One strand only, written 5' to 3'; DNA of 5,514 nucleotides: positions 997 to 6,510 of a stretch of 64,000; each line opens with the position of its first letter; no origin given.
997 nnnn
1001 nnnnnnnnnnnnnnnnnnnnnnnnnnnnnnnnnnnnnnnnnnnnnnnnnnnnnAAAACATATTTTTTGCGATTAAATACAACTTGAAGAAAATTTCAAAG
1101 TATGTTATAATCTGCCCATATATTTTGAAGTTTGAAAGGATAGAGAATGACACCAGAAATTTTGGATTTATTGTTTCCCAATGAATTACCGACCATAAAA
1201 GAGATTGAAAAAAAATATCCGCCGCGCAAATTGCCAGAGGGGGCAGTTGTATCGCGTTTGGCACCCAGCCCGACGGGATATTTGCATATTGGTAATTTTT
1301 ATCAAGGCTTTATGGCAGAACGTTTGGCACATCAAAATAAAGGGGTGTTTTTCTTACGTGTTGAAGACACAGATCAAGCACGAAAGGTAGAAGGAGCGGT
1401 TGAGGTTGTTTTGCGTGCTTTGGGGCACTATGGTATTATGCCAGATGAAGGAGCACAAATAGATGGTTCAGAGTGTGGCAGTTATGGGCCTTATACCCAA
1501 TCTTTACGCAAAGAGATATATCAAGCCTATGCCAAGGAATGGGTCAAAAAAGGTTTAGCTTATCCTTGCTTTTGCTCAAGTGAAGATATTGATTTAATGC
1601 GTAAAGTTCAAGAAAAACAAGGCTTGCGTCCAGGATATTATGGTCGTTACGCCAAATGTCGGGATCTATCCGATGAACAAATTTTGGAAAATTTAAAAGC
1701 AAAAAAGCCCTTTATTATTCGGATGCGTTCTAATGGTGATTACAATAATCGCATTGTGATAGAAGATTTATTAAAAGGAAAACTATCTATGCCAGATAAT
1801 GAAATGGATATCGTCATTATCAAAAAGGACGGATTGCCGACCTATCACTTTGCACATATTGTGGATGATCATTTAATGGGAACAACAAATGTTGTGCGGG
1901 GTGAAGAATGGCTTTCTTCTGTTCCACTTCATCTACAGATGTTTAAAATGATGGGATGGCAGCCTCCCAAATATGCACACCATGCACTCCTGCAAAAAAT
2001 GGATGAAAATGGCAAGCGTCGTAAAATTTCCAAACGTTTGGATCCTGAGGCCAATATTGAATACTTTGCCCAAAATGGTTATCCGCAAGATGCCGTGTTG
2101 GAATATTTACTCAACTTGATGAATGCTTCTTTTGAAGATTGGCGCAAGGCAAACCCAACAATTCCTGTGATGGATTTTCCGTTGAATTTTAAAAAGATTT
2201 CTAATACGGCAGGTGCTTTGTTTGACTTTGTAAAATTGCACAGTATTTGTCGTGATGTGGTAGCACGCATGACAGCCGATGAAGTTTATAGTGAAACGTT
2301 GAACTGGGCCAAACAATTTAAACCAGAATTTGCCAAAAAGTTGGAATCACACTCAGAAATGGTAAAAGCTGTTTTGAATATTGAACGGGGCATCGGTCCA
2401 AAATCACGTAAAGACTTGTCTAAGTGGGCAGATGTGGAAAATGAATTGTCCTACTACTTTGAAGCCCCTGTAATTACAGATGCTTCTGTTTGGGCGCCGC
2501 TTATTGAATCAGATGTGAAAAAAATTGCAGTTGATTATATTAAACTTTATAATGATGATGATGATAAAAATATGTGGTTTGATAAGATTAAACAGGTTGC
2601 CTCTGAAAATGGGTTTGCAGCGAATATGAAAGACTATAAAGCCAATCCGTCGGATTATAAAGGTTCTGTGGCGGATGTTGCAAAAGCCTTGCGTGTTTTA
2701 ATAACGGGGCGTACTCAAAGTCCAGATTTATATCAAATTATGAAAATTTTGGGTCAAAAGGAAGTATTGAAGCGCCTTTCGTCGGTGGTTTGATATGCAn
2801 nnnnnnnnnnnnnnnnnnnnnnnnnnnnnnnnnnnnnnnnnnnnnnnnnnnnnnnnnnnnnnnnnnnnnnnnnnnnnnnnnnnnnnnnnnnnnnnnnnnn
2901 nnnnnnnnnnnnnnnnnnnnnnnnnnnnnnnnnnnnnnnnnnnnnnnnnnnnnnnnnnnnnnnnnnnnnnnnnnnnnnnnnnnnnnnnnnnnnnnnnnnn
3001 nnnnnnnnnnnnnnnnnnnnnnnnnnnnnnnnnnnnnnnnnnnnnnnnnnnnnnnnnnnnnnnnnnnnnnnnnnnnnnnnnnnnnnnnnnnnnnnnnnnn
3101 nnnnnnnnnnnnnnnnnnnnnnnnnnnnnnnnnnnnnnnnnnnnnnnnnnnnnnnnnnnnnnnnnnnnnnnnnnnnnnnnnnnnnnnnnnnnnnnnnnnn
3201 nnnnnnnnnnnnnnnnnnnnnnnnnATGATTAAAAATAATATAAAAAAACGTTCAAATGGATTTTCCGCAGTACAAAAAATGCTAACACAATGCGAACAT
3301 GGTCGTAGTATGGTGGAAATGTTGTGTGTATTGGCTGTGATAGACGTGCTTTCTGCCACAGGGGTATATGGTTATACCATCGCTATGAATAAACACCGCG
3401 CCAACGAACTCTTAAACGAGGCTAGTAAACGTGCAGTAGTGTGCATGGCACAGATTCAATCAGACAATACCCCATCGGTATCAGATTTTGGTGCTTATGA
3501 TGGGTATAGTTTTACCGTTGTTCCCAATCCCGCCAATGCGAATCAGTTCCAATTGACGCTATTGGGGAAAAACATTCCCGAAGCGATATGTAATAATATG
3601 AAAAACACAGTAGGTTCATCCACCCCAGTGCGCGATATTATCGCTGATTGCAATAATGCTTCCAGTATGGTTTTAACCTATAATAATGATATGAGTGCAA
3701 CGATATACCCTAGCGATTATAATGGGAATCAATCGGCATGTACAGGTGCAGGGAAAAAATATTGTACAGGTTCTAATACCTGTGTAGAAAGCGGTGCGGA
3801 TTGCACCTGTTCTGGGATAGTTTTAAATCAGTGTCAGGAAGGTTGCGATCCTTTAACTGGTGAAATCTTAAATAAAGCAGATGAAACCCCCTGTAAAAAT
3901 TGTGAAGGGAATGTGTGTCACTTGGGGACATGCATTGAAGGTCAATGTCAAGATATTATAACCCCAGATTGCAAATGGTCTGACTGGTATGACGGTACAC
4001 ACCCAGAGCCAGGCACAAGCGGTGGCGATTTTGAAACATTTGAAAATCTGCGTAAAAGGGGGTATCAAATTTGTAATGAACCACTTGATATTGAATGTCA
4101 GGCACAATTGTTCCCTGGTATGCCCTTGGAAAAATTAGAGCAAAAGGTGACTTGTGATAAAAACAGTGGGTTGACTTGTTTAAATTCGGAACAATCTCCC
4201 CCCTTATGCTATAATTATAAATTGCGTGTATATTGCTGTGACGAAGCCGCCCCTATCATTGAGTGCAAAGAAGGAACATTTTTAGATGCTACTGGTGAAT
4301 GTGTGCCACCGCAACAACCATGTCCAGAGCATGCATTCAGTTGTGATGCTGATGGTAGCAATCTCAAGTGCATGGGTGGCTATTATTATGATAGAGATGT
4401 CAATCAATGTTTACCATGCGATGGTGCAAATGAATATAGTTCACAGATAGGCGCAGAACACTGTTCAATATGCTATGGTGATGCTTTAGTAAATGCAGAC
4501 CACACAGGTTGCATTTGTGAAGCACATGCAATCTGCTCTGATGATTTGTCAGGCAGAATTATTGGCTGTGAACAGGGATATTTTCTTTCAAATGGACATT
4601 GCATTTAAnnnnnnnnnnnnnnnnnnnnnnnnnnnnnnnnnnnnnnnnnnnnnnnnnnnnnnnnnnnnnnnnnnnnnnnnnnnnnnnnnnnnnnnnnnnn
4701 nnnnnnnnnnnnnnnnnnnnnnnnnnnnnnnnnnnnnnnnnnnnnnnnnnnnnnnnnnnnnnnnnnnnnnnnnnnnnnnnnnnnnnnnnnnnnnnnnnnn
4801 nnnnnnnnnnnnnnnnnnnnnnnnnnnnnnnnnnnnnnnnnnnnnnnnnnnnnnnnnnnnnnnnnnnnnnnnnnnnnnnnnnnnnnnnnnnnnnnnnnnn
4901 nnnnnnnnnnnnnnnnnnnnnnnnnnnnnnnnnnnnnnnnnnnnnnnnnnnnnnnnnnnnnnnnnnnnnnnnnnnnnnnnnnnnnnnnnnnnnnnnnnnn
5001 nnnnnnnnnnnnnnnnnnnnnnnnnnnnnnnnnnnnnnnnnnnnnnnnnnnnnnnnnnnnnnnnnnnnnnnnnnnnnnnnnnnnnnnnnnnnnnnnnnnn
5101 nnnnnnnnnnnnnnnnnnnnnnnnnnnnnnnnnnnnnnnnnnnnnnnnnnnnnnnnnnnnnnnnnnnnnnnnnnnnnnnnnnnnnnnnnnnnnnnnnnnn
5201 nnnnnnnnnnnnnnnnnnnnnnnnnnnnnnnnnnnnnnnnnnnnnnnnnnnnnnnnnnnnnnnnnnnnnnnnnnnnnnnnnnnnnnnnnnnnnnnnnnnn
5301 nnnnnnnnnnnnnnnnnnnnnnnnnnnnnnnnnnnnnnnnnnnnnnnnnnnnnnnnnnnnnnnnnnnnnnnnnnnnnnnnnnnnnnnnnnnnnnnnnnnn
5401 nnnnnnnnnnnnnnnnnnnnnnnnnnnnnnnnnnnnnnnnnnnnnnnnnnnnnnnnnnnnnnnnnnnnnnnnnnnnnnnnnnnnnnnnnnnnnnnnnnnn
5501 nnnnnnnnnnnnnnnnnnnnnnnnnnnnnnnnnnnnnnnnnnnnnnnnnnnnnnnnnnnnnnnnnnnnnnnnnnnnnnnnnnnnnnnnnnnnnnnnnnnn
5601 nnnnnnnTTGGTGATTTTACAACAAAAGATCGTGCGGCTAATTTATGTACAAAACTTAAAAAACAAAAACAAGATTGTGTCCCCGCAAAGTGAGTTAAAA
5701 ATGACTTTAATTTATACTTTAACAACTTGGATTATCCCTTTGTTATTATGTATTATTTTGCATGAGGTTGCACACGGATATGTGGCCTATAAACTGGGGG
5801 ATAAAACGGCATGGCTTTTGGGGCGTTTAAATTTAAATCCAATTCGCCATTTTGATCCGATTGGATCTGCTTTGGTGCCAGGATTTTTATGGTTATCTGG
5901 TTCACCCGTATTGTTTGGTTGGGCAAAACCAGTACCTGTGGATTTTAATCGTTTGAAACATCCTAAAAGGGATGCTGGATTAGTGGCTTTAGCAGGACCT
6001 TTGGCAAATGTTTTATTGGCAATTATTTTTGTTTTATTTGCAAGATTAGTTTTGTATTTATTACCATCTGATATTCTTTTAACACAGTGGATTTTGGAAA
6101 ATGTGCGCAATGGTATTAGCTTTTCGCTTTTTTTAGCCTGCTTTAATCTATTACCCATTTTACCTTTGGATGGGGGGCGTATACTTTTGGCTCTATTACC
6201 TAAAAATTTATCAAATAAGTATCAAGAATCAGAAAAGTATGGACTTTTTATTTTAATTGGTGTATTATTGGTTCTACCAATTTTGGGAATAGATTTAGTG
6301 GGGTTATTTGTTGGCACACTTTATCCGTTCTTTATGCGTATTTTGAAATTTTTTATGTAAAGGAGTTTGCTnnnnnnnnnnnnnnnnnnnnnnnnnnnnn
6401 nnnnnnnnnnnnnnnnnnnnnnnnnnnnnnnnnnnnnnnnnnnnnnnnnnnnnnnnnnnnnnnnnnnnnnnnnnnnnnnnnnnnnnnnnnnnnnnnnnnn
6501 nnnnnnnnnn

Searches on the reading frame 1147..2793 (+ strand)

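Call 19: search_protein_families(library=pfam, proteins=[window:1147-2793:+], max_evalue=0.001)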
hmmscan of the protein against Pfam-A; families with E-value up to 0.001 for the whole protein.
window:1147-2793:+ (548 aa): 2 families
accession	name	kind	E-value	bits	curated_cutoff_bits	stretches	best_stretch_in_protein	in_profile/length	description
PF00749.27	tRNA-synt_1c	-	1.4e-64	218.4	23.4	1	34-323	2-274/314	tRNA synthetases class I (E and Q), catalytic domain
PF19269.4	Anticodon_2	-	1.7e-10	41.9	23.6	1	508-546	101-139/141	Anticodon binding domain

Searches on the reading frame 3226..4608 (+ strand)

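Call 19: search_protein_families(library=pfam, proteins=[window:3226-4608:+], max_evalue=0.001)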
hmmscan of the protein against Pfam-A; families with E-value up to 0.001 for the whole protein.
window:3226-4608:+ (460 aa): 1 family
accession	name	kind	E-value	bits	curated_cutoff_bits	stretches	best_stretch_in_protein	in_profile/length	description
PF13330.11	Mucin2_WxxW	-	1.4e-26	93.4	22.4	1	251-337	1-88/88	Mucin-2 protein WxxW repeating region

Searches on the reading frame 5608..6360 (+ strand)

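Call 19: search_protein_families(library=pfam, proteins=[window:5608-6360:+], max_evalue=0.001)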
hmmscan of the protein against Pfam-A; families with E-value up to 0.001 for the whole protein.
window:5608-6360:+ (250 aa): 1 family
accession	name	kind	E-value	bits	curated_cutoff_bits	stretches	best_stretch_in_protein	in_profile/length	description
PF02163.28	Peptidase_M50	-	1.6e-15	57.5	27.2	2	171-221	168-219/221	Peptidase family M50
